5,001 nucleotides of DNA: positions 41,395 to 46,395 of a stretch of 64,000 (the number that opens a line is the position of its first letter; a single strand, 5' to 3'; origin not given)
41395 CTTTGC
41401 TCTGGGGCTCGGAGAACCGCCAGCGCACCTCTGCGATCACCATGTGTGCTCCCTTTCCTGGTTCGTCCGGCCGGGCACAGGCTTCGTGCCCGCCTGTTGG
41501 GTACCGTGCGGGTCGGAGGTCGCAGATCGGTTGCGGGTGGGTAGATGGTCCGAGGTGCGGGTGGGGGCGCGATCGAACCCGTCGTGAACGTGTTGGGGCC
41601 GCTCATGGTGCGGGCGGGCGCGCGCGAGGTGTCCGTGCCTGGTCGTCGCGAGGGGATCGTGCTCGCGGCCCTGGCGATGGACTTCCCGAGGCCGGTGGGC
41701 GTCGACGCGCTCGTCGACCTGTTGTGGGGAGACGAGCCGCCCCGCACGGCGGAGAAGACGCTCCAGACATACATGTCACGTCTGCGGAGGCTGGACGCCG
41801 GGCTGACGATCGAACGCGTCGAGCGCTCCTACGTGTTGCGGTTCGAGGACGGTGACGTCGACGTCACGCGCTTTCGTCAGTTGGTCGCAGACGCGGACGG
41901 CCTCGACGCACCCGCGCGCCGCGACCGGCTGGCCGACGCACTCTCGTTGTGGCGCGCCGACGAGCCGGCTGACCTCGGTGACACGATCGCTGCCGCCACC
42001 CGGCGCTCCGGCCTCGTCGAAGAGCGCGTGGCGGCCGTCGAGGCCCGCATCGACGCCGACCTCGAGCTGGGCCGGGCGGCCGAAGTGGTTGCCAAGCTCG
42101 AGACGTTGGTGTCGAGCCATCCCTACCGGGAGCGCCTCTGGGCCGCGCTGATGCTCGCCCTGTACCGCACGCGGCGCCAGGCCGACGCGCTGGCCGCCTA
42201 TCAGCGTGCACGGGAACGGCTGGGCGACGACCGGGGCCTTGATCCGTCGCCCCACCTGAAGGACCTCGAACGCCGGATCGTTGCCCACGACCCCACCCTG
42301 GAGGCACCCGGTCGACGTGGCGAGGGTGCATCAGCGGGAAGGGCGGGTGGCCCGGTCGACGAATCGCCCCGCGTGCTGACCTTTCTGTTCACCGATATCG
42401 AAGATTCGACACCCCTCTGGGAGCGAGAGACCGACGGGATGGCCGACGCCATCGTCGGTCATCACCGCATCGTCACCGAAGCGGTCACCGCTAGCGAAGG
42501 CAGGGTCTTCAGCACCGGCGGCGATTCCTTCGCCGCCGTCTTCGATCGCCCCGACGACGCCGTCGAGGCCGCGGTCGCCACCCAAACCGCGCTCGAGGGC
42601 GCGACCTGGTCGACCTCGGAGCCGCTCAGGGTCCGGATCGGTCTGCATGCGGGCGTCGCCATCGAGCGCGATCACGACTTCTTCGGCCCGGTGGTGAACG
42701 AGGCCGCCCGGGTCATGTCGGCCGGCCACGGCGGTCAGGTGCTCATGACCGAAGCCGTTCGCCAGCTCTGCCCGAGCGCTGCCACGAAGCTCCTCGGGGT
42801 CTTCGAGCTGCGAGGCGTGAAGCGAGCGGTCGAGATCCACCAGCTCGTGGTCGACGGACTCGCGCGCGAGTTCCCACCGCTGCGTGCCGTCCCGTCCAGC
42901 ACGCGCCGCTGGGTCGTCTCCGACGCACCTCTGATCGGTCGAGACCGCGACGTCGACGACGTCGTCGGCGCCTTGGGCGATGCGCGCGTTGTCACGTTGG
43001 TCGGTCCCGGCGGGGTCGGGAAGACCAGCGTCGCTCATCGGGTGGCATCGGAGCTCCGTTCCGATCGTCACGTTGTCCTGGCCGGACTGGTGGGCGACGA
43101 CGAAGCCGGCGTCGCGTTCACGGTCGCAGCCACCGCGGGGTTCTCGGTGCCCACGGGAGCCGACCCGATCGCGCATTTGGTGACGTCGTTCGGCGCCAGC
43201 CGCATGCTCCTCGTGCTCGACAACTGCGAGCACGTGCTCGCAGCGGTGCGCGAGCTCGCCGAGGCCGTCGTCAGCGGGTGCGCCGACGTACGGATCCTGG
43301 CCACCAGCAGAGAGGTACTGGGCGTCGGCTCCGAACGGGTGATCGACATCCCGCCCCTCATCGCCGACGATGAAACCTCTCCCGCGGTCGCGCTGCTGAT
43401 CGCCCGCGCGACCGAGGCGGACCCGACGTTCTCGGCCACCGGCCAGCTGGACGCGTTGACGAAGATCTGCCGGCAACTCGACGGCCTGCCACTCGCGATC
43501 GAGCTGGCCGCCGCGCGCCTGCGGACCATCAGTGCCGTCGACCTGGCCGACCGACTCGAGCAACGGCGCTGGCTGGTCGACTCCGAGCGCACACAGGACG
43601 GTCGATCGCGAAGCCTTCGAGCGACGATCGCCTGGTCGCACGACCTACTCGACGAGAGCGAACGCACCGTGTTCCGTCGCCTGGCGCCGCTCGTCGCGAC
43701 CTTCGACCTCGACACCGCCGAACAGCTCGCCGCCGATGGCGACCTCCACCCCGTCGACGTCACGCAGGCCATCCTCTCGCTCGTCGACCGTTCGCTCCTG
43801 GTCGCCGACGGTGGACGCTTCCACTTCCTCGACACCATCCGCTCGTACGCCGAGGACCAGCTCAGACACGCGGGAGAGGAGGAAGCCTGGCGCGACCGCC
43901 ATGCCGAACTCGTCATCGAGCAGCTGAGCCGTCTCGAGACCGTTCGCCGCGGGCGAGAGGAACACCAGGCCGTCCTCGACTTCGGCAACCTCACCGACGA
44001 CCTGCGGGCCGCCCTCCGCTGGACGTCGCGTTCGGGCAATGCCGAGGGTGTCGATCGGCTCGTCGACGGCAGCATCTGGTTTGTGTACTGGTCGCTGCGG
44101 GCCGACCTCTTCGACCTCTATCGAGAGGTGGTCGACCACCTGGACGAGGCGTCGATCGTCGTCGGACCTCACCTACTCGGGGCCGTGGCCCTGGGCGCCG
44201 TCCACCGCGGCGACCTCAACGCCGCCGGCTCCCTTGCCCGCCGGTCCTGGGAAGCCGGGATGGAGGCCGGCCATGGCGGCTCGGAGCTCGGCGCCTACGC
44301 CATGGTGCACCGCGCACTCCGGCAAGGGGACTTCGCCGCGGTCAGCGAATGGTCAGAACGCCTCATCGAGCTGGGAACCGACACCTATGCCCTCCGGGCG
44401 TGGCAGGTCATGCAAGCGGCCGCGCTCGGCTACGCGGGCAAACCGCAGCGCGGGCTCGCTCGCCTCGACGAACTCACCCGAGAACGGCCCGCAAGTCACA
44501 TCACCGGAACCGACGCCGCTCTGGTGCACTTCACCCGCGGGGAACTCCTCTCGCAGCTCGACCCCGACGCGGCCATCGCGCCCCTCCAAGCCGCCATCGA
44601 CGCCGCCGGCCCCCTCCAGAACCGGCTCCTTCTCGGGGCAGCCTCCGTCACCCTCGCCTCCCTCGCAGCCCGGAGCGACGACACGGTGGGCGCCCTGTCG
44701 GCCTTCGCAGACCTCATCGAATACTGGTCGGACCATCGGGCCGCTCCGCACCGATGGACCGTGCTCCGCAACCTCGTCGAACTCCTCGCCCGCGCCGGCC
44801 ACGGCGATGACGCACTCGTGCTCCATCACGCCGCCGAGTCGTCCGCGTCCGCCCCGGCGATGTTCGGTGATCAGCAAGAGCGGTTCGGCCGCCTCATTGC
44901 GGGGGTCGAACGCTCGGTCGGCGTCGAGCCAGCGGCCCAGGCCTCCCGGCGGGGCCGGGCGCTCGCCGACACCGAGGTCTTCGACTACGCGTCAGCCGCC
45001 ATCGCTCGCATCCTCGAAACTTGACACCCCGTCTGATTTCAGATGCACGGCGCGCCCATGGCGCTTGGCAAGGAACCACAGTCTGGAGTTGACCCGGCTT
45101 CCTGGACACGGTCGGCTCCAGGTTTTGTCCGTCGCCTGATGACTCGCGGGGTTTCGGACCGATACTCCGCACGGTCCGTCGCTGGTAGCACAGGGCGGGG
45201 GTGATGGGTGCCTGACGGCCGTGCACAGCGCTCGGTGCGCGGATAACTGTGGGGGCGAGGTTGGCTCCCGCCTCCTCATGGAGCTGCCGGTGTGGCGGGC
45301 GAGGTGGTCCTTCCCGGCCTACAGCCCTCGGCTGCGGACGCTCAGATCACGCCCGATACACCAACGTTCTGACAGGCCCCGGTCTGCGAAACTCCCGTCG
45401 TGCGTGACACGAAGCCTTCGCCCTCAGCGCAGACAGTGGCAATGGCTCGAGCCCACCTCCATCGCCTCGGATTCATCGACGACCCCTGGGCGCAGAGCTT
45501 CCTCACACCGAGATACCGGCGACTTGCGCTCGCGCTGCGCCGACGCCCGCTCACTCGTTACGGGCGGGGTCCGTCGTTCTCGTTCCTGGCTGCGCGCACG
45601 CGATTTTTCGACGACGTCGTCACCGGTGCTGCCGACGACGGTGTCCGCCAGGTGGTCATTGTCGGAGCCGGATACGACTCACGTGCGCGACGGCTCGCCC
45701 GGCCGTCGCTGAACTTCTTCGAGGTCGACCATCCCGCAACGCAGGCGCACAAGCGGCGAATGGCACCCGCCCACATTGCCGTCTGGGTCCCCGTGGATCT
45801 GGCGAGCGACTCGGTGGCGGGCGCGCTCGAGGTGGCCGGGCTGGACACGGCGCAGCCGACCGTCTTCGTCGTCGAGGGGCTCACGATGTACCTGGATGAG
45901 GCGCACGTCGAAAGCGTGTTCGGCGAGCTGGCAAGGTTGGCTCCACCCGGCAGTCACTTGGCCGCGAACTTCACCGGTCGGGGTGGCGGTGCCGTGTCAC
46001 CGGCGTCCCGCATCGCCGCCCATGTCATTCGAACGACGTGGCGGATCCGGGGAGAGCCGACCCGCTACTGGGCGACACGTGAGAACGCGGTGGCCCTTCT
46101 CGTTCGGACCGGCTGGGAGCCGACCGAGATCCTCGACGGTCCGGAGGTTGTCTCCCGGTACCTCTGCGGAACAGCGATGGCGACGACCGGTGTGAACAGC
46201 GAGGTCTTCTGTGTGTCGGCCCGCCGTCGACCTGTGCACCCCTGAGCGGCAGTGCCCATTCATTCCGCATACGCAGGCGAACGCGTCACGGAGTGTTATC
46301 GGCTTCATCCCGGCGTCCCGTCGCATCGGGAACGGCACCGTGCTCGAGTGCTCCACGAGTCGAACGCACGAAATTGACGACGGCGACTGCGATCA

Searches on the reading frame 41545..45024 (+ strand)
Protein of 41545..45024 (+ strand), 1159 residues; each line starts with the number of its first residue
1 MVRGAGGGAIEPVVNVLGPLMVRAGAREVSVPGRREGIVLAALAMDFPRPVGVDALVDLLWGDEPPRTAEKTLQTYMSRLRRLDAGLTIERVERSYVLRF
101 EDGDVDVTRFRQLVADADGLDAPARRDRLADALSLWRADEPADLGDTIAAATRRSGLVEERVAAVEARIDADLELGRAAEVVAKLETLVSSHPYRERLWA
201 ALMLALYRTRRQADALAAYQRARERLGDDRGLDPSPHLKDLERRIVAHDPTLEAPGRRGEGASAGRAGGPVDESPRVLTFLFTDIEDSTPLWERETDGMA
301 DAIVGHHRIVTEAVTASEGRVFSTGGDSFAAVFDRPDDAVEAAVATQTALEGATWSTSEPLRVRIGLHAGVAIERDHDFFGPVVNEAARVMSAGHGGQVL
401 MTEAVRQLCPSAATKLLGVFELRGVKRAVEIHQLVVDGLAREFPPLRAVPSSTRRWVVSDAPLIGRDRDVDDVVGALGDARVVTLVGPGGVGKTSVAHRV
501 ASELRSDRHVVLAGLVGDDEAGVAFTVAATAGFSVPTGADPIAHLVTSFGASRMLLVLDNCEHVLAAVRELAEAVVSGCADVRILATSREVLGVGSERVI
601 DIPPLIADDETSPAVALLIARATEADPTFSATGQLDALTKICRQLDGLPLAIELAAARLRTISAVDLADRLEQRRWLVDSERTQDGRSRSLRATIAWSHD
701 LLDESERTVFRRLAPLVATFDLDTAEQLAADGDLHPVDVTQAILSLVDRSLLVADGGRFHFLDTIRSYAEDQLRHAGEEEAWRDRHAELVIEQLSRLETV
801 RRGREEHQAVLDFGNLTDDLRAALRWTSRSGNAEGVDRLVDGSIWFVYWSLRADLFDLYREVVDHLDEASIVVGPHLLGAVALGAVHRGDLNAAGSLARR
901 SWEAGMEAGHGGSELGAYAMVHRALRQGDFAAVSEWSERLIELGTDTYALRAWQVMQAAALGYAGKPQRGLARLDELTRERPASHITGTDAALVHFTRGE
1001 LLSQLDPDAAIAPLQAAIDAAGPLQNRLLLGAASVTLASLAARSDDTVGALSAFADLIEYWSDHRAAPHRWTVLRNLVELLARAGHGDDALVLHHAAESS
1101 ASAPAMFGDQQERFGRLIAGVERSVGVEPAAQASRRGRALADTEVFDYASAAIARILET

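Call 22: search_protein_families(library=ncbifam, max_evalue=0.00001, proteins=[window:41545-45024:+])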
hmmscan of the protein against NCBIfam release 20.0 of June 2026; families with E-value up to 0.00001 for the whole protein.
window:41545-45024:+ (1159 aa): 4 families
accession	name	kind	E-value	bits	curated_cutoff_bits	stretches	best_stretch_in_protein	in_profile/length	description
NF053617.1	SARPRegAfsRStmc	equivalog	2.6e-49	168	1430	2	15-263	32-283/986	SARP-family global regulator AfsR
NF041231.1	BagI_FevR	exception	2e-32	112.8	500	1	25-254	4-241/315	AfsR/SARP family transcriptional regulator BagI/FevR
NF058673.1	LipAdnlyCyLipJMY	equivalog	5.8e-12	45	800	1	274-427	291-442/449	bifunctional lipase/adenylate cyclase LipJ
TIGR04510.1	mod_pep_cyc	subfamily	5.4e-08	31.8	400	1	274-373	2-101/814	putative peptide modification system cyclase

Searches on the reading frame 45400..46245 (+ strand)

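Call 78: search_protein_families(library=pfam, max_evalue=0.001, proteins=[window:45400-46245:+])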
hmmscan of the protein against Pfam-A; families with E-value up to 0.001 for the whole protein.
window:45400-46245:+ (281 aa): 1 family
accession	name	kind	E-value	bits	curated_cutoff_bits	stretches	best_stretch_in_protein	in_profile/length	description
PF04072.20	LCM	-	4.7e-37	128.1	22.3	1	12-177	3-186/187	Leucine carboxyl methyltransferase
